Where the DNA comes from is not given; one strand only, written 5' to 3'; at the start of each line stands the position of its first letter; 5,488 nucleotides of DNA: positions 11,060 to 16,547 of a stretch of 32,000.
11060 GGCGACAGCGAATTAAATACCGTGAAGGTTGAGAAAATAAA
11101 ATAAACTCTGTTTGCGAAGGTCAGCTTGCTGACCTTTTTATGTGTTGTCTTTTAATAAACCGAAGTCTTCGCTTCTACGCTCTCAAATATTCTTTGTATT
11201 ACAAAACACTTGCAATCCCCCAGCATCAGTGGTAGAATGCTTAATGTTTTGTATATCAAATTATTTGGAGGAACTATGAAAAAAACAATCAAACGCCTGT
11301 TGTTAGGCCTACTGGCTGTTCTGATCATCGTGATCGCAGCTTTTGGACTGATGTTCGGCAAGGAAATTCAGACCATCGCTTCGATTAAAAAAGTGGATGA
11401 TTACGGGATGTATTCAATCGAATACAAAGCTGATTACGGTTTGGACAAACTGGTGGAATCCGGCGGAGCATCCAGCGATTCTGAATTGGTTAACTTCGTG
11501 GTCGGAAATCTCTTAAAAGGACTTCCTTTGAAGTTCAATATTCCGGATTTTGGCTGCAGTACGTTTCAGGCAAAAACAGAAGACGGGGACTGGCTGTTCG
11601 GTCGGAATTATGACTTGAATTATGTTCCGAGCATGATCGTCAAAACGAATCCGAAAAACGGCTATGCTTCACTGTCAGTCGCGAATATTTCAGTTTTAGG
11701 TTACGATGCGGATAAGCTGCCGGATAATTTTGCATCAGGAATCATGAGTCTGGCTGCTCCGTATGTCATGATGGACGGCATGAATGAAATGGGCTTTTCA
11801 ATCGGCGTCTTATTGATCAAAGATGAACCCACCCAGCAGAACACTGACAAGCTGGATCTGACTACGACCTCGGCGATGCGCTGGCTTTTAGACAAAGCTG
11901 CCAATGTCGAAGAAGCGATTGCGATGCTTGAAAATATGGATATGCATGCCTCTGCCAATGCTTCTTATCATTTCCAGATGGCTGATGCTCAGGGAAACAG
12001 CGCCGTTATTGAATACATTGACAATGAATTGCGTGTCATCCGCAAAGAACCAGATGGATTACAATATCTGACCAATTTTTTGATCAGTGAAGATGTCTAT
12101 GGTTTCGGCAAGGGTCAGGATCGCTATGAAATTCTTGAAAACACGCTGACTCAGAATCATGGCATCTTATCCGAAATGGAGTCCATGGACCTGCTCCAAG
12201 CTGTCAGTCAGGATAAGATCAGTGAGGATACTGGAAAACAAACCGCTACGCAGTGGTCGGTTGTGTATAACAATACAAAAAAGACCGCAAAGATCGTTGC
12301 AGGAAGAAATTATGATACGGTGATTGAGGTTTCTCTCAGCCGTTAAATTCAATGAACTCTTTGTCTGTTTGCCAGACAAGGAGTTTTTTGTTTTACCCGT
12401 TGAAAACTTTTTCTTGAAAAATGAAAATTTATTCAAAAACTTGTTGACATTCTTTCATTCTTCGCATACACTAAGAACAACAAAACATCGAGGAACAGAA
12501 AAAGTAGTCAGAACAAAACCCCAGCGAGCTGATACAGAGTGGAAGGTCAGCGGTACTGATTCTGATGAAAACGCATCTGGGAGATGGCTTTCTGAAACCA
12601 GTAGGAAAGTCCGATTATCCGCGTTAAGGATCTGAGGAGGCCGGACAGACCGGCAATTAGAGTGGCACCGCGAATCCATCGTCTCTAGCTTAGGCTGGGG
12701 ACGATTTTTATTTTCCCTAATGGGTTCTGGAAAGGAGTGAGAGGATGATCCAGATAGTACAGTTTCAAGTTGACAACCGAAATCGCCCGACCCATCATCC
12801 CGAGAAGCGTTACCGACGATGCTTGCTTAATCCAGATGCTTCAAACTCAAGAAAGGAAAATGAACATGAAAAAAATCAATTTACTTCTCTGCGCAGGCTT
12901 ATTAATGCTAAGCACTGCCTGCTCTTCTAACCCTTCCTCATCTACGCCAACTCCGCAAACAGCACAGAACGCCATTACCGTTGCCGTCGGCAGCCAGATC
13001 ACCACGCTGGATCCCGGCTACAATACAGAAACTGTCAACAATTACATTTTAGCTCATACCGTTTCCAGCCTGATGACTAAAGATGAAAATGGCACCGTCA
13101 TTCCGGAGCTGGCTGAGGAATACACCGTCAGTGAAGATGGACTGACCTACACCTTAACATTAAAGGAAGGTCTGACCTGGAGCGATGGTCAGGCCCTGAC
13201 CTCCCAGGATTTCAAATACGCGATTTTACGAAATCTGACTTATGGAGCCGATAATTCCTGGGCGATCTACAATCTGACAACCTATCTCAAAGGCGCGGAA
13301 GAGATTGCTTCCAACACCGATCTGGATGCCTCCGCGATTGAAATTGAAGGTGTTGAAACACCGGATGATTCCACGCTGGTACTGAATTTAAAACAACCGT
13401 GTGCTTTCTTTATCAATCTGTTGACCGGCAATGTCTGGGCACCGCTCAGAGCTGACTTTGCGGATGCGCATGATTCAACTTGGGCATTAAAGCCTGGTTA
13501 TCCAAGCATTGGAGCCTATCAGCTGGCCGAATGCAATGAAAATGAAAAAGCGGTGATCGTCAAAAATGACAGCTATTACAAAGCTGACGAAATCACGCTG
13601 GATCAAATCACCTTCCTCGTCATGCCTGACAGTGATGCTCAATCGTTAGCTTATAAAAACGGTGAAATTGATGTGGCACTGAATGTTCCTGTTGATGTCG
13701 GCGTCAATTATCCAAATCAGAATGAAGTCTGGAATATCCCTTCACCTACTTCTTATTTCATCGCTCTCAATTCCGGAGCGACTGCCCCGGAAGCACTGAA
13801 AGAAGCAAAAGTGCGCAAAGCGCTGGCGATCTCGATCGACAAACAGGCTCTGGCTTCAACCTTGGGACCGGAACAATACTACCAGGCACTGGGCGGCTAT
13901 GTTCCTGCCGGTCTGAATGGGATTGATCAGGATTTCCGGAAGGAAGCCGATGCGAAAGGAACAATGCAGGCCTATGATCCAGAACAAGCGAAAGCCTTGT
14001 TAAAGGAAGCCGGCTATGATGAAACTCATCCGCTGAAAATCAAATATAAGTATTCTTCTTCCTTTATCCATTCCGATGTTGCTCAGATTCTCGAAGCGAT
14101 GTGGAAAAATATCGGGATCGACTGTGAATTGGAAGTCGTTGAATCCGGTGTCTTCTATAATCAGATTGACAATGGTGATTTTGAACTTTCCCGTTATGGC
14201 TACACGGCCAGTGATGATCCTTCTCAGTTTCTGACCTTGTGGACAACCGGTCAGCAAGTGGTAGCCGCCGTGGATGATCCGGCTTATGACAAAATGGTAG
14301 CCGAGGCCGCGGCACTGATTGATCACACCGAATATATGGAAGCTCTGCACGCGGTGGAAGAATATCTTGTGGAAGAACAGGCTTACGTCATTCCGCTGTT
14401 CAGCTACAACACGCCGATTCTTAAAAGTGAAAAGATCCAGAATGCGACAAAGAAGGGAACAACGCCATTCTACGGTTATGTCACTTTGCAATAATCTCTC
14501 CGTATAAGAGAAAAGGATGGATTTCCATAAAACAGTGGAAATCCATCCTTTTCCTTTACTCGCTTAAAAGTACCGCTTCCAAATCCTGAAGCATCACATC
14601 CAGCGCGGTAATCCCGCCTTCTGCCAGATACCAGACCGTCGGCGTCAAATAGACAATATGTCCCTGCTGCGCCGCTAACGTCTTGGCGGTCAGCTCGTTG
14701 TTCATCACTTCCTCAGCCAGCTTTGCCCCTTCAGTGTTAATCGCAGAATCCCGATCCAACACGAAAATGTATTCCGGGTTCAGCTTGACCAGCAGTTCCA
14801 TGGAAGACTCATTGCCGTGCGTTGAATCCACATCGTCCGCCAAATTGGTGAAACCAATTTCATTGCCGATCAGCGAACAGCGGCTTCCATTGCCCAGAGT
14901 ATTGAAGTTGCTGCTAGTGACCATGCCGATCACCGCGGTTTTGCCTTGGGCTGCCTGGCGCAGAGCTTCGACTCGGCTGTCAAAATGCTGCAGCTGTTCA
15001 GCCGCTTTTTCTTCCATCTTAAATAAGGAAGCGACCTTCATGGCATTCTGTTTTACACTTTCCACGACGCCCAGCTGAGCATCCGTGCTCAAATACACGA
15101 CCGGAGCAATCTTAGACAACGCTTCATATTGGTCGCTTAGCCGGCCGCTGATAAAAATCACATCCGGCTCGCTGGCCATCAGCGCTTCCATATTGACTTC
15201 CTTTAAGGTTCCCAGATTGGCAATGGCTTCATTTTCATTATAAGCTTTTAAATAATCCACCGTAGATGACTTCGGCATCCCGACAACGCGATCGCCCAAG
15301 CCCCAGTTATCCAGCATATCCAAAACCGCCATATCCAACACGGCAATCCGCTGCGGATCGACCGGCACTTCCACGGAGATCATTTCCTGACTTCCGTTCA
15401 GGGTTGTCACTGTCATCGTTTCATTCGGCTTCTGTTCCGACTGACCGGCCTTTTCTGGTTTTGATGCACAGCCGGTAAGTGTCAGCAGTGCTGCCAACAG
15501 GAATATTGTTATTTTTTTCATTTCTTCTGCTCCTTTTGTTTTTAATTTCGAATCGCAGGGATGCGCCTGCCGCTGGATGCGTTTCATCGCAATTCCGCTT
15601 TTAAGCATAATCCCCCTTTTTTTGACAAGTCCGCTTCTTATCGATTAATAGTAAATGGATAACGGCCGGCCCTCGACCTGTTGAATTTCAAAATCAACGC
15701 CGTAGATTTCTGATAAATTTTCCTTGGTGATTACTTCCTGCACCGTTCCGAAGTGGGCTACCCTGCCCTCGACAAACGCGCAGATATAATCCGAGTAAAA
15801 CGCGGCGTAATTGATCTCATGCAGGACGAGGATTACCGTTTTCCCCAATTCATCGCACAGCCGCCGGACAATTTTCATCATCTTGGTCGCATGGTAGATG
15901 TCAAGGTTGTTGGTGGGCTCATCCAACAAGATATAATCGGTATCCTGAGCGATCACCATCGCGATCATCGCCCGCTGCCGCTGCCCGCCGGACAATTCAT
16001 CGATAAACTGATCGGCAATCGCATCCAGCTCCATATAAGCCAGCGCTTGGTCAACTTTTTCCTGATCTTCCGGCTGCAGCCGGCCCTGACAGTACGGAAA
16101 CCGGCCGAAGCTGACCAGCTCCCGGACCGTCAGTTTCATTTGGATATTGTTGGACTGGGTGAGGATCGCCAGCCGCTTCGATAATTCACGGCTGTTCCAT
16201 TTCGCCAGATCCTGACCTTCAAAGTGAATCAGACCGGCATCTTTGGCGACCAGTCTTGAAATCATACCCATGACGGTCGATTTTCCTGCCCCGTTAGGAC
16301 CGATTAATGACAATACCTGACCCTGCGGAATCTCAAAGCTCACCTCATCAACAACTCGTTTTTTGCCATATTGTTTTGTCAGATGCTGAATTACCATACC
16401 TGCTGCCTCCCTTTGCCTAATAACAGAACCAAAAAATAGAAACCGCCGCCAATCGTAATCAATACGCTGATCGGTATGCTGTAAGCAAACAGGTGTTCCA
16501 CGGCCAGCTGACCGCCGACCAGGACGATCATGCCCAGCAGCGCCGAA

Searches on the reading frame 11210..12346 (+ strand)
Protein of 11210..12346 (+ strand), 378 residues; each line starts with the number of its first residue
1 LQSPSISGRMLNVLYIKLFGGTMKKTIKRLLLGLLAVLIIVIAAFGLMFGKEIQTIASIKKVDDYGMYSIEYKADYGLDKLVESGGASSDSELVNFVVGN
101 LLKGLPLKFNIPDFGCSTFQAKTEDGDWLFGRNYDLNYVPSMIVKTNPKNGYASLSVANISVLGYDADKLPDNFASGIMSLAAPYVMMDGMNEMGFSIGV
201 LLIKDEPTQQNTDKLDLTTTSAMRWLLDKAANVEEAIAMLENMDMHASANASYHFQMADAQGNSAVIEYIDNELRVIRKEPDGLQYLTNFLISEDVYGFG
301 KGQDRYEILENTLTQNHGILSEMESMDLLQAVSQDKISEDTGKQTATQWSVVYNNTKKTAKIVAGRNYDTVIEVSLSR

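Call 5: search_protein_families(library=pfam, proteins=[window:11210-12346:+], max_evalue=0.001)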
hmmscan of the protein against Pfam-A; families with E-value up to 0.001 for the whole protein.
window:11210-12346:+ (378 aa): 2 families
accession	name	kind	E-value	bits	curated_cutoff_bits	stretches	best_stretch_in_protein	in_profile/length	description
PF02275.23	CBAH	-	6.9e-16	59.2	20.4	1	116-280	1-168/316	Linear amide C-N hydrolases, choloylglycine hydrolase family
PF03417.21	AAT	-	1.1e-12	48.6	23.2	1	123-367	3-223/225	Acyl-coenzyme A:6-aminopenicillanic acid acyl-transferase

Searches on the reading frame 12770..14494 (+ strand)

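Call 4: search_protein_families(library=pfam, proteins=[window:12770-14494:+], max_evalue=0.01)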
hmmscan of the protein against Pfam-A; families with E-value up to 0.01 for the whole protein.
window:12770-14494:+ (574 aa): 1 family
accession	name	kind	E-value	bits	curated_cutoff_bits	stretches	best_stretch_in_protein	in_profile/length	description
PF00496.27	SBP_bac_5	-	8.4e-74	249.3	32.4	1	109-495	1-364/368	Bacterial extracellular solute-binding proteins, family 5 Middle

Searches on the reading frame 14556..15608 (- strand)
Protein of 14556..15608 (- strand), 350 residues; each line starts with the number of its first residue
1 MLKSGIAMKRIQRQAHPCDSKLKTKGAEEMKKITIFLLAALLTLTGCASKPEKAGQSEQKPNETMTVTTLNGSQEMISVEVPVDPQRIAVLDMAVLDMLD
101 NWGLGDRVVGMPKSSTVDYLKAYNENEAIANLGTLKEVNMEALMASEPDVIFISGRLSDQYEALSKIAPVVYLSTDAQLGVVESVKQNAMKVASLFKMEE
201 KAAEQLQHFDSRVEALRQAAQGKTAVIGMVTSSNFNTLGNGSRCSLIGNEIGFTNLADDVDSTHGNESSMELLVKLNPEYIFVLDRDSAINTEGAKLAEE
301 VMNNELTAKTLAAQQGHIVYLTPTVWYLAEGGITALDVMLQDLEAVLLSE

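Call 4: search_protein_families(library=pfam, proteins=[window:14556-15608:-], max_evalue=0.01)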
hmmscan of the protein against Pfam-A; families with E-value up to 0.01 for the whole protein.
window:14556-15608:- (350 aa): 3 families
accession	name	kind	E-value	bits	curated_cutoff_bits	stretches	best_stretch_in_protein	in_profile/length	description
PF01497.23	Peripla_BP_2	-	4.2e-34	118.4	27.5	1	88-323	1-233/235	Periplasmic binding protein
PF20101.4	DUF6491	-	0.0057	17.1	27.5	0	30-89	1-62/138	Family of unknown function (DUF6491)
PF08139.17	LPAM_1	-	0.0086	16.9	20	1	30-48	1-18/18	Prokaryotic membrane lipoprotein lipid attachment site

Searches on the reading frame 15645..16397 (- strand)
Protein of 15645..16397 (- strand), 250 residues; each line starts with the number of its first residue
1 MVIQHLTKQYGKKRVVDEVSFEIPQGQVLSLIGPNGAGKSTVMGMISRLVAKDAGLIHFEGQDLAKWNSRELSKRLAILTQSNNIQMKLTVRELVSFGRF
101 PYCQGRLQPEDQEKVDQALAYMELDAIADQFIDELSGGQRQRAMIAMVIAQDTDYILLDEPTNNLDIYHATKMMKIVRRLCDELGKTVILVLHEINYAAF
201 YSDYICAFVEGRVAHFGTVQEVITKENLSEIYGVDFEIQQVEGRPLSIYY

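Call 4: search_protein_families(library=pfam, proteins=[window:15645-16397:-], max_evalue=0.01)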
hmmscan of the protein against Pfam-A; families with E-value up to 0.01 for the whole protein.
window:15645-16397:- (250 aa): 11 families
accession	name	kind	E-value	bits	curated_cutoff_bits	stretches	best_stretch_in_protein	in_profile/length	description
PF00005.33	ABC_tran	-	2.9e-35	122.3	25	1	17-163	2-137/137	ABC transporter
PF02463.25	SMC_N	-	3.7e-07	30.2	40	1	26-183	24-189/220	RecF/RecN/SMC N terminal domain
PF13304.12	AAA_21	-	3.2e-06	27.9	27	1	30-49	3-22/304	AAA domain, putative AbiEii toxin, Type IV TA system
PF13175.12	AAA_15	-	0.00027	21.1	32.1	1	30-132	27-92/374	AAA ATPase domain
PF13555.12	AAA_29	-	0.0012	19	27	1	19-48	15-44/61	P-loop containing region of AAA domain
PF11293.13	DUF3094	-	0.002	18.2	27.1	0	105-120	2-17/55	Protein of unknown function (DUF3094)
PF13481.12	AAA_25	-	0.0022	18.1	27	0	23-193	30-189/195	AAA domain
PF13173.12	AAA_14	-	0.0031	18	27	0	27-71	3-49/129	AAA domain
PF13604.12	AAA_30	-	0.0034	17.6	27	0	27-77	19-67/191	AAA domain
PF04310.18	MukB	-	0.0054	16.9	23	0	27-61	27-61/226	MukB N-terminal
PF13401.12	AAA_22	-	0.0091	16.8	27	0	27-109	6-65/130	AAA domain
